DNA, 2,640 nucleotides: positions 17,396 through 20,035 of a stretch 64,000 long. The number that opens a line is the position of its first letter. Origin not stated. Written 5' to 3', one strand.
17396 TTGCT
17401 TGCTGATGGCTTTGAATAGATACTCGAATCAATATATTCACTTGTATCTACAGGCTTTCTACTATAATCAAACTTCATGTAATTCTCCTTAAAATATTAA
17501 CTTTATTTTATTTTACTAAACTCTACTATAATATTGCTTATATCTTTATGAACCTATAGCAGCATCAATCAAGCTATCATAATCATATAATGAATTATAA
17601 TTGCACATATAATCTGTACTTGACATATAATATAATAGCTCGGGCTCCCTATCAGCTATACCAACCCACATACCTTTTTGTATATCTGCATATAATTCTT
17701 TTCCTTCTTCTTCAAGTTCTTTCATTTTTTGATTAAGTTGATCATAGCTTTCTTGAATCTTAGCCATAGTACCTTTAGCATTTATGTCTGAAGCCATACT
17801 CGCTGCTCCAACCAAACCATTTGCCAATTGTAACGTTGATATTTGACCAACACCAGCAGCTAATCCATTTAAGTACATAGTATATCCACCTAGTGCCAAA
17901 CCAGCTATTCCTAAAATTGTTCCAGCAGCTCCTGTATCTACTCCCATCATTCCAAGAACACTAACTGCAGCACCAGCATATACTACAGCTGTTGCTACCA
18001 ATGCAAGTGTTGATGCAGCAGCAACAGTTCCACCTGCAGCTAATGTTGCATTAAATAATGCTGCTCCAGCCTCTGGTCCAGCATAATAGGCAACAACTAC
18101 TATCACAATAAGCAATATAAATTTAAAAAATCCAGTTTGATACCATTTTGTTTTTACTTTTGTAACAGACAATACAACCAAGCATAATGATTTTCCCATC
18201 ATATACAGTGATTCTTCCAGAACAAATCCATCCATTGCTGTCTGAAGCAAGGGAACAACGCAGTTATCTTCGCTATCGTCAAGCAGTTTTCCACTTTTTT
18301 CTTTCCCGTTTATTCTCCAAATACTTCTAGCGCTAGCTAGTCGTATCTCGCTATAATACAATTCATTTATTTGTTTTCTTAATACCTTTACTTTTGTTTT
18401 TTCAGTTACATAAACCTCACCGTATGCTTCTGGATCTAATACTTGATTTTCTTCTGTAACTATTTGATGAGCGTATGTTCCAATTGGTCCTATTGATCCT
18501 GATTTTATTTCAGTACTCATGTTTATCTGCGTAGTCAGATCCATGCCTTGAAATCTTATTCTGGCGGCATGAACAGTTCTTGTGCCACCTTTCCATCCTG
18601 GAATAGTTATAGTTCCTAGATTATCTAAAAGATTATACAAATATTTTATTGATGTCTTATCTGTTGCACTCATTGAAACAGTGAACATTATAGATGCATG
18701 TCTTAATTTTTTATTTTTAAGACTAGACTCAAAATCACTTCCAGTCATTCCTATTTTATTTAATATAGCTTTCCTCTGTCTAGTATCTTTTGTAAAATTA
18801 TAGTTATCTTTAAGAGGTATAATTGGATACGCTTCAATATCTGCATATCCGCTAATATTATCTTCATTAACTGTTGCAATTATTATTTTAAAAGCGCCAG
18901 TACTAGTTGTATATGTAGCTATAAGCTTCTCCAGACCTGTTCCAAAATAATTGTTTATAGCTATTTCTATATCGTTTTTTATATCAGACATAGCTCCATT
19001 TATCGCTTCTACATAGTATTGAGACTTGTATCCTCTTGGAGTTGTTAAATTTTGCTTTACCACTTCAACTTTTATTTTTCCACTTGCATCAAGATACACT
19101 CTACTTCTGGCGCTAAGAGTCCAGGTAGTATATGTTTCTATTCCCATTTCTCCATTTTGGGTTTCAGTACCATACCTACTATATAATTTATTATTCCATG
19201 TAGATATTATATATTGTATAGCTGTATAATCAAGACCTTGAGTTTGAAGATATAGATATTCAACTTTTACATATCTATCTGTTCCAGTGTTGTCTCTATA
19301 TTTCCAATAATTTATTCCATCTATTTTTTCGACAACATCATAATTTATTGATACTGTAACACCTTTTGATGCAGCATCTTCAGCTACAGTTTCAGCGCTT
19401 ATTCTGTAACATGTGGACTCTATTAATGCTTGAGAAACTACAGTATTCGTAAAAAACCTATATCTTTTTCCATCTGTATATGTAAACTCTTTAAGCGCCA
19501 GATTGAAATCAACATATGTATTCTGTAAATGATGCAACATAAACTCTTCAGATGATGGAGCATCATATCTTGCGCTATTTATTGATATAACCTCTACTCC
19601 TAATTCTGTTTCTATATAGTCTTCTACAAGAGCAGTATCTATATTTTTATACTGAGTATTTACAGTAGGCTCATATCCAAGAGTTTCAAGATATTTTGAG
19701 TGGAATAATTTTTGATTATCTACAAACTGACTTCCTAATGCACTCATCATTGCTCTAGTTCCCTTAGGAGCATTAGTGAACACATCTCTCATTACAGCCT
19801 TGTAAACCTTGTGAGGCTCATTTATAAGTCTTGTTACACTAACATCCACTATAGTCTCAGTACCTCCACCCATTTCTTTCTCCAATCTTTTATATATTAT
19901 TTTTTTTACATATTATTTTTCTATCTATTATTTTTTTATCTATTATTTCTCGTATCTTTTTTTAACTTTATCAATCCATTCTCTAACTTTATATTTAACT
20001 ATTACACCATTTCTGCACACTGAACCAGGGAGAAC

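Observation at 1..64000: Octamer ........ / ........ is over-represented several-hundred-fold across the whole window, independent of frame and strand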

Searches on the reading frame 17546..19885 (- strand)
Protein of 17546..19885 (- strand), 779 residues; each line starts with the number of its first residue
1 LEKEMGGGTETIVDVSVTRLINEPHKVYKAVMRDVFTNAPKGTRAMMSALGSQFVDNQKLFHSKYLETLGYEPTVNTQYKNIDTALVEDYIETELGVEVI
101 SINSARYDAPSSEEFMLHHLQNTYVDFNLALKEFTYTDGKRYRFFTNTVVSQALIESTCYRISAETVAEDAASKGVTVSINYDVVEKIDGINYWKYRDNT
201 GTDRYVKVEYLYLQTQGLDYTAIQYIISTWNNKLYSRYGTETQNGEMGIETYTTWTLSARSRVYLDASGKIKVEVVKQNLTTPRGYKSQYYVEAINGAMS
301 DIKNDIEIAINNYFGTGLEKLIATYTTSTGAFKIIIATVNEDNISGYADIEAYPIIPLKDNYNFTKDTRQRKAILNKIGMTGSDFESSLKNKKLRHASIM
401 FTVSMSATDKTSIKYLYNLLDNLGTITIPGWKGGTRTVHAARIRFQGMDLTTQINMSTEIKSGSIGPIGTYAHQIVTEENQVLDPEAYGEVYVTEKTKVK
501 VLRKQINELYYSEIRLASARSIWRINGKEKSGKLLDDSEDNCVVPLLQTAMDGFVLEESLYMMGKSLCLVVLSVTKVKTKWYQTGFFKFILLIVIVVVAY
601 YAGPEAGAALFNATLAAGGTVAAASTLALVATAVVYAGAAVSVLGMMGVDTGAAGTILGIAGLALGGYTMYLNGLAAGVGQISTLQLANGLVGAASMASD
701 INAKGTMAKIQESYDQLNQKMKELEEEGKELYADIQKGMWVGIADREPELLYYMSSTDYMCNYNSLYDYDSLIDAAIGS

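Call 7: search_protein_families(library=phrogs, proteins=[window:17546-19885:-], max_evalue=0.00001)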
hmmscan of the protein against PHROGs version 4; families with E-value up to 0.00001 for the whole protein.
window:17546-19885:- (779 aa): 1 family
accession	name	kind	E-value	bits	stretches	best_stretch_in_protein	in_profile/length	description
phrog_2220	-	unknown function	1.5e-39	137.2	1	8-734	7-793/850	-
